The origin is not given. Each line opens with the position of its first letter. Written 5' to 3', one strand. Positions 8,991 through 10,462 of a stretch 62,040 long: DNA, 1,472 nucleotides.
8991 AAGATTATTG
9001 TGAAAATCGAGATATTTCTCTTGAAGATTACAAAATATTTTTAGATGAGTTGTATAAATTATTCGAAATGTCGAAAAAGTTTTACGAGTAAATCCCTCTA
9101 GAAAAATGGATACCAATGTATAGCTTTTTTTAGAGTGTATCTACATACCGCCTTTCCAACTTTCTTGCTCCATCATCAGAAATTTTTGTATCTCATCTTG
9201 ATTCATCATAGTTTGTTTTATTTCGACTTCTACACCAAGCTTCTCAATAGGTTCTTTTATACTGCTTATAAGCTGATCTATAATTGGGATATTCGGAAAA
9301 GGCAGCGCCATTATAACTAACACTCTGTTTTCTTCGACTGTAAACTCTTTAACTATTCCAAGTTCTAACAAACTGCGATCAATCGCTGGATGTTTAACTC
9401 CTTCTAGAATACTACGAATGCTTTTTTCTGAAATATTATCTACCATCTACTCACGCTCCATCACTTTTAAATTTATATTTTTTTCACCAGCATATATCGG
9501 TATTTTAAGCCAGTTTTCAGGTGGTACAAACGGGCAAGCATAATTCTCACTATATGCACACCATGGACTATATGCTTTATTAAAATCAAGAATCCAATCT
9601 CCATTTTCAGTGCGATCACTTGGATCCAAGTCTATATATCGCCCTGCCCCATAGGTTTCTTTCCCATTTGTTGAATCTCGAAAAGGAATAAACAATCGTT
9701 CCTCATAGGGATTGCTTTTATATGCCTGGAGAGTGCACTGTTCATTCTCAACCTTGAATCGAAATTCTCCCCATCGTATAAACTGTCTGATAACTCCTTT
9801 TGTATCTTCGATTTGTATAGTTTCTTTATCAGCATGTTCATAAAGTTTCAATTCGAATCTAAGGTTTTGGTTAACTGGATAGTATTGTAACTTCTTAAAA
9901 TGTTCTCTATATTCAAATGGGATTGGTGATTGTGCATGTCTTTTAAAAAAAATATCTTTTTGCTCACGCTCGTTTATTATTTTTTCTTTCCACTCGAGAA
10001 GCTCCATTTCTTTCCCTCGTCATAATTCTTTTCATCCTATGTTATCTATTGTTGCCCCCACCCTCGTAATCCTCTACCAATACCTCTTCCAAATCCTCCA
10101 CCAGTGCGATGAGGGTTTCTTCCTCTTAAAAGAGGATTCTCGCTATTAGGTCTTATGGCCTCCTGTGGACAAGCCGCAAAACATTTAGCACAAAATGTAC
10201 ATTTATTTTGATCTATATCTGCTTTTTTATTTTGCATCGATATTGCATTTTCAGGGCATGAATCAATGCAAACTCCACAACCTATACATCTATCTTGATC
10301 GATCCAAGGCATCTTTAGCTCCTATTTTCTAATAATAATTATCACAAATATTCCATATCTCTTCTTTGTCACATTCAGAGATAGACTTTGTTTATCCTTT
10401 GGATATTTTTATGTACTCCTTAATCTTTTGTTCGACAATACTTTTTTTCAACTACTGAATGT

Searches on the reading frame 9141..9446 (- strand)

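Call 30: search_protein_families(library=ncbifam, proteins=[window:9141-9446:-], max_evalue=0.001)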
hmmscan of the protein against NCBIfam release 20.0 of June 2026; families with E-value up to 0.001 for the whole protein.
window:9141-9446:- (101 aa): 3 families
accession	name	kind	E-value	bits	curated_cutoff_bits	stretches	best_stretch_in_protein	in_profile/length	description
TIGR02945.1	SUF_assoc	equivalog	2e-05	24.9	143.4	1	10-81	6-78/99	SUF system Fe-S cluster assembly protein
TIGR02159.1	PA_CoA_Oxy4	equivalog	2.6e-05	24.5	108.15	1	25-82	10-68/146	1,2-phenylacetyl-CoA epoxidase subunit PaaD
NF041868.1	paad_haloarch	equivalog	0.00011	22.3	180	1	7-70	28-91/127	1,2-phenylacetyl-CoA epoxidase subunit PaaD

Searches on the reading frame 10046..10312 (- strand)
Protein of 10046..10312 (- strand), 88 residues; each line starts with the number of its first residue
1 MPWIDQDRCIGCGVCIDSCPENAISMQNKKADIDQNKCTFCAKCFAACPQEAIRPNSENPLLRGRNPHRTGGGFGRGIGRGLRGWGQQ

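Call 30: search_protein_families(library=ncbifam, proteins=[window:10046-10312:-], max_evalue=0.001)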
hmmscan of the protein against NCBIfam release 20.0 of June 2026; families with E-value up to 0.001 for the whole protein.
window:10046-10312:- (88 aa): 97 families (the best 25 are shown)
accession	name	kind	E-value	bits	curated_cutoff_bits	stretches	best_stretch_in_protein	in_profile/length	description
NF038196.1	ferrodoxin_EFR1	subfamily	4.3e-14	53.1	75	1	6-56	183-232/242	EFR1 family ferrodoxin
NF045874.1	Vhu_polyferre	exception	5.3e-14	51.7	600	1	6-60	127-181/381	F420-non-reducing hydrogenase associated-polyferredoxin VhuB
NF005504.0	PRK07118.1-3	equivalog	8e-14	51.7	437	1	8-54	220-266/293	Fe-S cluster domain-containing protein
TIGR02700.1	flavo_MJ0208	hypoth_equivalog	2e-13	50.1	251.35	1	4-57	145-198/234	dihydromethanopterin reductase (acceptor)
NF058577.1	FdxA_fam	equivalog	3.3e-13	49.6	65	1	3-52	3-52/52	4Fe-4S ferredoxin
NF040770.1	hetero_SS_HdrA2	exception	1.3e-12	46.7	1100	1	3-54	573-624/777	CoB-CoM heterodisulfide reductase HdrA2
NF043069.1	T4HPD_activ_SAM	equivalog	3.6e-12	46.3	425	1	5-53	49-97/299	trans-4-hydroxy-L-proline dehydratase activase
NF041836.1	rnfB_Methano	equivalog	6.4e-12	45.5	445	1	7-53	216-262/265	Rnf electron transport complex subunit RnfB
NF005505.0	PRK07118.1-4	equivalog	8.9e-12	45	378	1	8-53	217-262/265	Fe-S cluster domain-containing protein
NF010369.0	PRK13795.1-4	equivalog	2.5e-11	42.5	1086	1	8-58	577-629/633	hypothetical protein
NF006221.0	PRK08348.1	subfamily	4.3e-11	42.7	124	1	5-62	42-100/136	NADH-plastoquinone oxidoreductase subunit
TIGR03294.1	FrhG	equivalog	4.8e-11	42.8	245.5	1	4-53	171-220/228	coenzyme F420 hydrogenase subunit gamma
TIGR01944.1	rnfB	subfamily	5.1e-11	42.5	68.7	1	3-56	109-163/190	RnfABCDGE type electron transport complex subunit B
NF005503.0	PRK07118.1-2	equivalog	5.1e-11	42.4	252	1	8-53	139-184/292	RnfABCDGE type electron transport complex subunit B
NF009053.0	PRK12387.1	subfamily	7.8e-11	42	204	1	3-58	34-95/180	formate hydrogenlyase complex iron-sulfur subunit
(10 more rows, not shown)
